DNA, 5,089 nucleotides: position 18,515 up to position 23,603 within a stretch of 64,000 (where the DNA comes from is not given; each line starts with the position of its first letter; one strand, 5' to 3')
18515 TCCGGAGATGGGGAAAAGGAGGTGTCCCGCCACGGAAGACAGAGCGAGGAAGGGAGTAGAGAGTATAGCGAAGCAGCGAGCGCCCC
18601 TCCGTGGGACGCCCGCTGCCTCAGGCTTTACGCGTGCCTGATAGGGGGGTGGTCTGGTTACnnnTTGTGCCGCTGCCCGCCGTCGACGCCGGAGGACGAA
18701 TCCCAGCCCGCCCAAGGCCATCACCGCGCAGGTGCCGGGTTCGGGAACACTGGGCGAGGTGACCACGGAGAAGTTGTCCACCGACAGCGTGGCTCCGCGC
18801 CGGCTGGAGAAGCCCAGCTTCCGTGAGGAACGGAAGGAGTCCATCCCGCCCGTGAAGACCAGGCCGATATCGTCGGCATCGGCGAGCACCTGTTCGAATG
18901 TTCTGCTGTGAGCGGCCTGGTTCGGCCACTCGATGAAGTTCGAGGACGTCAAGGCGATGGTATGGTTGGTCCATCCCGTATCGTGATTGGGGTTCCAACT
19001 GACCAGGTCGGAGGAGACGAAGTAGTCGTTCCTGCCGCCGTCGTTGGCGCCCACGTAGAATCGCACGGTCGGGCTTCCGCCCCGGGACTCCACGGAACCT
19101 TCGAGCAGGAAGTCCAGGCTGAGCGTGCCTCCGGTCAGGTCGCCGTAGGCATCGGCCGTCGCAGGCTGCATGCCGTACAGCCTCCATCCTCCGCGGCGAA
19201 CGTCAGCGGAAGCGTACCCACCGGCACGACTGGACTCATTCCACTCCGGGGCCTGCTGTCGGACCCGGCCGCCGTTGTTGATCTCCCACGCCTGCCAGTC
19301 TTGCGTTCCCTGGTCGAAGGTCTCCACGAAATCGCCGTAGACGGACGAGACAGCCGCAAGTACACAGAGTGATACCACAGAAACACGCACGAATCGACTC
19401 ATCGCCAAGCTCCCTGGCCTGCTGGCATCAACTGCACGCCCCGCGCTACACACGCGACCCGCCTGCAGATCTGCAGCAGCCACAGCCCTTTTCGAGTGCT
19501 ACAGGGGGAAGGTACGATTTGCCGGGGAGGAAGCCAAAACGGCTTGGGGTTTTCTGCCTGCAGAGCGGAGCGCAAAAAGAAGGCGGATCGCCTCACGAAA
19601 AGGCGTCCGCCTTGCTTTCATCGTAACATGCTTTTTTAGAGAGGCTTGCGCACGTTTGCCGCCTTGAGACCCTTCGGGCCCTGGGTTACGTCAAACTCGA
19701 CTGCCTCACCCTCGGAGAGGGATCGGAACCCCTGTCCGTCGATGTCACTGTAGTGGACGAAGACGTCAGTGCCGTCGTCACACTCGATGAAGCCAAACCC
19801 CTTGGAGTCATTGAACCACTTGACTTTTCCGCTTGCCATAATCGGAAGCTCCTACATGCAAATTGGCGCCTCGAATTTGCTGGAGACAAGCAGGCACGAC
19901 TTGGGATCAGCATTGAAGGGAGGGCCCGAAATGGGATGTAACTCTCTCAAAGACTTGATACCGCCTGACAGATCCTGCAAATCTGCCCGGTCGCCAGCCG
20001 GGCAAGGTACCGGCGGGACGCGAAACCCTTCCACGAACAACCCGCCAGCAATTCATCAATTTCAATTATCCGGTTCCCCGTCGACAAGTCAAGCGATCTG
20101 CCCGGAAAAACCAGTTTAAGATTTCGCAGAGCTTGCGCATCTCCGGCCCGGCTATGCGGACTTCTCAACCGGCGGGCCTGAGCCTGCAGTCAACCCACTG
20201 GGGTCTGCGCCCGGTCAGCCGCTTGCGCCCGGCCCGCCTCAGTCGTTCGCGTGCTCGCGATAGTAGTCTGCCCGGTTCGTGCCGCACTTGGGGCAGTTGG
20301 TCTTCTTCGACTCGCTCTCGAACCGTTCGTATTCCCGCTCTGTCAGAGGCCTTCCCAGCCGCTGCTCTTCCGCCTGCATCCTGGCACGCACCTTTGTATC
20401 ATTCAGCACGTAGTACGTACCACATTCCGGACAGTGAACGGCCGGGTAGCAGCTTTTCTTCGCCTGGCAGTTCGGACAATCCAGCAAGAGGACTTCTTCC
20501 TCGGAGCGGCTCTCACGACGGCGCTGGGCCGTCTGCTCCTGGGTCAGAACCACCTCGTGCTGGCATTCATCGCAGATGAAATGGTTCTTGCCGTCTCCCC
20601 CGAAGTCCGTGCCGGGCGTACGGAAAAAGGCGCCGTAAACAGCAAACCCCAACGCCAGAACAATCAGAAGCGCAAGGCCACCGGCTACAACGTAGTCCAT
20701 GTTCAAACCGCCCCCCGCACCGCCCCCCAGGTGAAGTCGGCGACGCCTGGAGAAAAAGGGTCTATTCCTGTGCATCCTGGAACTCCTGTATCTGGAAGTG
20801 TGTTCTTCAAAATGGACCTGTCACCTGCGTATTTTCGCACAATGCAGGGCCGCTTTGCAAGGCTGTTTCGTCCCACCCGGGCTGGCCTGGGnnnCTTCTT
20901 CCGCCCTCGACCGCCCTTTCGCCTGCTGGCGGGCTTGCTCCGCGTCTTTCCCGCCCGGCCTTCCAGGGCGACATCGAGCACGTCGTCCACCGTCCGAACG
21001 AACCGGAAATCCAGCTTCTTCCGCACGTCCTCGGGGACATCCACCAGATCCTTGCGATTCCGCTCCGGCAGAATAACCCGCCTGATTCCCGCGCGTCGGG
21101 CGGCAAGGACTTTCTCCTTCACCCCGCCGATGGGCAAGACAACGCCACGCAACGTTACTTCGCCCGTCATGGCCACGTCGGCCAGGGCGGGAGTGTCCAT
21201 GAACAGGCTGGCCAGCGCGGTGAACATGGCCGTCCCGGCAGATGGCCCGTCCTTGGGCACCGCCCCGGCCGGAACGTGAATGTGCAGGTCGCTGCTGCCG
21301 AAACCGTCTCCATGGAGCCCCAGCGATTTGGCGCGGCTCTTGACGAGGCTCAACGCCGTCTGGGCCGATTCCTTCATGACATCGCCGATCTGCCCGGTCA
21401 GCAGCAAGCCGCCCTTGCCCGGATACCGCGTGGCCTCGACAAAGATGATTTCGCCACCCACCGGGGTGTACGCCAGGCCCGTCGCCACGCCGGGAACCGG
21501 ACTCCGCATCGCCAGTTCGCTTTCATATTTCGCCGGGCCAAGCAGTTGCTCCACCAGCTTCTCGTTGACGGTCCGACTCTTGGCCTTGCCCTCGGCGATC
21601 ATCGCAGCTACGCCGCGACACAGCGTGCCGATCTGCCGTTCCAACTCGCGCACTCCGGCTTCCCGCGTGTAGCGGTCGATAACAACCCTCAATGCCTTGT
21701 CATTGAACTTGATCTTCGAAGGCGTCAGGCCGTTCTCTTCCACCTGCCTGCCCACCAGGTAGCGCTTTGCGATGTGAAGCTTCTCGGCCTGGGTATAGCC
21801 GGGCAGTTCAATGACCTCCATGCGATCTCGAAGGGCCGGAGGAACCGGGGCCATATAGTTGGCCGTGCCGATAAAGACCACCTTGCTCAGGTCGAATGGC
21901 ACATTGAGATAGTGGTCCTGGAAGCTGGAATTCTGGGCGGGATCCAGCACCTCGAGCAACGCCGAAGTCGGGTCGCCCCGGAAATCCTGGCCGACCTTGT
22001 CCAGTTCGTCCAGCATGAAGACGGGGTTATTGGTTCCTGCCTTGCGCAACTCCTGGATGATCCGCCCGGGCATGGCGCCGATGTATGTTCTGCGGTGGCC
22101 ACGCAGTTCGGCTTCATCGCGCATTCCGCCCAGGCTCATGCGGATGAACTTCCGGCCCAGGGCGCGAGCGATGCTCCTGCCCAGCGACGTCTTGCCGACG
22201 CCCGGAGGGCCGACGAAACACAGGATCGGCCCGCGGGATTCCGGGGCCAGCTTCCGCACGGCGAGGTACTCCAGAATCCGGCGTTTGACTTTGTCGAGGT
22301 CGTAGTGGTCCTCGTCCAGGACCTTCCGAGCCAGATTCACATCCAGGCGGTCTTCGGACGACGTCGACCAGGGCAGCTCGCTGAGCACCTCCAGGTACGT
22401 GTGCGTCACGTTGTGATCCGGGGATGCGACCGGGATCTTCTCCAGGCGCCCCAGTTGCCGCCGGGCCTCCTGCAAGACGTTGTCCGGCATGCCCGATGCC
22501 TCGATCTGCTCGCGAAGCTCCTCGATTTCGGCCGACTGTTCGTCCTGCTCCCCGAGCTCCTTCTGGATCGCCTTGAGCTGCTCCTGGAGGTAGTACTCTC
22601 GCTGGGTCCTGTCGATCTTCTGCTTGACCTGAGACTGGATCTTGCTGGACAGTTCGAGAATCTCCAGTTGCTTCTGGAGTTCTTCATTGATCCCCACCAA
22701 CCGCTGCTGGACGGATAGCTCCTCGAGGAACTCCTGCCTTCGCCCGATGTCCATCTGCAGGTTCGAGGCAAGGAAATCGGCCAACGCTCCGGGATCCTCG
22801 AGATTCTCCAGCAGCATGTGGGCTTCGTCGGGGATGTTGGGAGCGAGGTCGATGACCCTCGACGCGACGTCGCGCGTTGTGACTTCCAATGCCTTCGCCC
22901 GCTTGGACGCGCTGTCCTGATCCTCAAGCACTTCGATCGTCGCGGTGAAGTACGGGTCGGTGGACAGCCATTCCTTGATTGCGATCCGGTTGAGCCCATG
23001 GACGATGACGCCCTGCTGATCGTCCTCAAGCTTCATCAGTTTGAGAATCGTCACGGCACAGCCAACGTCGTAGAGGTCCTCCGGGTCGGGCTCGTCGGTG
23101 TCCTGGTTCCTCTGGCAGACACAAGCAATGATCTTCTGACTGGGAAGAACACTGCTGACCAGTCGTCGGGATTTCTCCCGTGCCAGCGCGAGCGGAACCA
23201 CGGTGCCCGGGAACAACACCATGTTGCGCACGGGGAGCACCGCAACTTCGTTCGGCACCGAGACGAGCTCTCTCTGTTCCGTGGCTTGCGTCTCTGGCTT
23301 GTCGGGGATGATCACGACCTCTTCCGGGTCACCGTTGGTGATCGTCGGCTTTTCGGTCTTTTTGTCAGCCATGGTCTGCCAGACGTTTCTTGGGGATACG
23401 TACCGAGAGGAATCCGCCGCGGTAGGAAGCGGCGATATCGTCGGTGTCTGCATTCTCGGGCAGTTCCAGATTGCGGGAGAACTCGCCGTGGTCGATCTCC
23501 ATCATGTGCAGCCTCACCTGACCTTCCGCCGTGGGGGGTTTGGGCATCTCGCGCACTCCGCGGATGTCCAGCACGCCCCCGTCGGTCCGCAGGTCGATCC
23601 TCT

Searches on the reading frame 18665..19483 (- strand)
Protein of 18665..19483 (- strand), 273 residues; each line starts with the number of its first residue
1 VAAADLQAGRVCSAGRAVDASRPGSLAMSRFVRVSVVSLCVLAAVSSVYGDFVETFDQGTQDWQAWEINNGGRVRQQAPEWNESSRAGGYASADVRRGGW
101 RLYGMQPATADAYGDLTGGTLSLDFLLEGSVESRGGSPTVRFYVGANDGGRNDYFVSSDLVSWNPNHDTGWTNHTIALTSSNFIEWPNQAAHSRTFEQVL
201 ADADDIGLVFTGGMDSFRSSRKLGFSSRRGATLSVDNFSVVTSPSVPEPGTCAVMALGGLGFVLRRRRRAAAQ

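Call 58: search_protein_families(library=pfam, proteins=[window:18665-19483:-], max_evalue=0.0001)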
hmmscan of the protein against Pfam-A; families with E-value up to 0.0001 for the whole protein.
window:18665-19483:- (273 aa): 1 family
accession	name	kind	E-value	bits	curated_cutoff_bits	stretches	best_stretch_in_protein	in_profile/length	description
PF07589.16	PEP-CTERM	-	1e-05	25.8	20.7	1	245-267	1-24/24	PEP-CTERM motif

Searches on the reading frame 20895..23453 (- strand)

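Call 58: search_protein_families(library=pfam, proteins=[window:20895-23453:-], max_evalue=0.0001)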
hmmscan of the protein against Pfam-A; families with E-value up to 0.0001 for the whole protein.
window:20895-23453:- (853 aa): 6 families
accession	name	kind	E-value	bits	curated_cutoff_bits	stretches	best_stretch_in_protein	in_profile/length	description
PF05362.19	Lon_C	-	9.2e-84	280.5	21.1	1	629-831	2-204/205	Lon protease (S16) C-terminal proteolytic domain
PF02190.22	LON_substr_bdg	-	2.4e-45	155.4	28.7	1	69-261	1-200/200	ATP-dependent protease La (LON) substrate-binding domain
PF00004.35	AAA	-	2.1e-25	90.1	21.2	1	411-548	1-126/131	ATPase family associated with various cellular activities (AAA)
PF22667.2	Lon_lid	-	2e-22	79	27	1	572-625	1-54/57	Lon protease AAA+ ATPase lid domain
PF07728.20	AAA_5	-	8.8e-09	35.9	22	1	411-545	2-139/139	AAA domain (dynein-related subfamily)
PF13541.12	ChlI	-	4.5e-06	27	27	1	672-799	1-121/121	Subunit ChlI of Mg-chelatase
